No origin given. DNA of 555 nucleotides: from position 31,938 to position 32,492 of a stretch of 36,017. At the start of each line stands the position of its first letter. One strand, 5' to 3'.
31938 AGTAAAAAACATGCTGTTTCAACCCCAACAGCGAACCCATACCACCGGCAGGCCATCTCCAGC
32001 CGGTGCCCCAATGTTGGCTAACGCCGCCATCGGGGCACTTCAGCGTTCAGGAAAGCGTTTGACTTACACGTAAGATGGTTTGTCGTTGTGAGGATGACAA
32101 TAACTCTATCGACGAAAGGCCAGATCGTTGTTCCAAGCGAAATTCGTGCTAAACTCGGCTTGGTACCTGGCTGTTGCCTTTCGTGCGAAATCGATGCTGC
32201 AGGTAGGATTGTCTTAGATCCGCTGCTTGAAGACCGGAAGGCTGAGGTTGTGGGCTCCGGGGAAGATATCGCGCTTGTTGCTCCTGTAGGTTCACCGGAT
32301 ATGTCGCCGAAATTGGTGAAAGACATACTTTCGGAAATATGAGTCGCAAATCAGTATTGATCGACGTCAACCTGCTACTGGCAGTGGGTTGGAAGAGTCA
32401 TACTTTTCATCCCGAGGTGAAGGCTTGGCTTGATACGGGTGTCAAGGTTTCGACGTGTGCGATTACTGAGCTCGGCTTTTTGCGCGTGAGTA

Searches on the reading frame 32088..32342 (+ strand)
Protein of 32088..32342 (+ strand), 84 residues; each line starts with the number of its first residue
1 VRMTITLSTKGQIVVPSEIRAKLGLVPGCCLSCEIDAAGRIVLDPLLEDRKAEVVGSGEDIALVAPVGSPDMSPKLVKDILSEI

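Call 3: search_protein_families(library=pfam, proteins=[window:32088-32342:+], max_evalue=1)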
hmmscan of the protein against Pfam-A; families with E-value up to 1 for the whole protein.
window:32088-32342:+ (84 aa): 3 families
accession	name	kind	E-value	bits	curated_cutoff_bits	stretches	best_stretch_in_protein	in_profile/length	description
PF04014.23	MazE_antitoxin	-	0.0018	18.6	24.7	1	8-28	5-25/48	Antidote-toxin recognition MazE, bacterial antitoxin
PF02381.23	MraZ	-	0.019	15.4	23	0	32-43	7-18/72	MraZ protein, putative antitoxin-like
PF04073.20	tRNA_edit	-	0.083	13.4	25.5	1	15-63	63-112/123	Aminoacyl-tRNA editing domain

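Call 4: search_protein_families(library=ncbifam, proteins=[window:32088-32342:+], max_evalue=1)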
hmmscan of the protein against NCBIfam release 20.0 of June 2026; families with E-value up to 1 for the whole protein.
window:32088-32342:+ (84 aa): 7 families
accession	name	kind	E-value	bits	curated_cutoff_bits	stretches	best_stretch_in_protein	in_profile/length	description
TIGR01439.1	lp_hng_hel_AbrB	domain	2.5e-08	33.5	28.3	1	4-34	1-31/44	transcriptional regulator, AbrB family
NF040962.1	near_HgcAB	equivalog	4.9e-05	23.1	70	1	5-28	8-31/70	HgcAB-associated protein HgcC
NF050106.1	TA_MazE_antitoxin_Deino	equivalog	0.00076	19.6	65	1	11-45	1-34/65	type II toxin-antitoxin system MazE family antitoxin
NF006352.0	PRK08577.1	equivalog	0.0017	18.4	140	1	4-50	6-53/136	hypothetical protein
NF007429.0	PRK09974.1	equivalog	0.0041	17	125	1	5-56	15-66/114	type II toxin-antitoxin system PrlF family antitoxin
TIGR00242.1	TIGR00242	equivalog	0.014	15.3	98.35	0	4-24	7-27/144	division/cell wall cluster transcriptional repressor MraZ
NF001476.0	PRK00326.2-2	equivalog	0.019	14.6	162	0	9-26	98-115/163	division/cell wall cluster transcriptional repressor MraZ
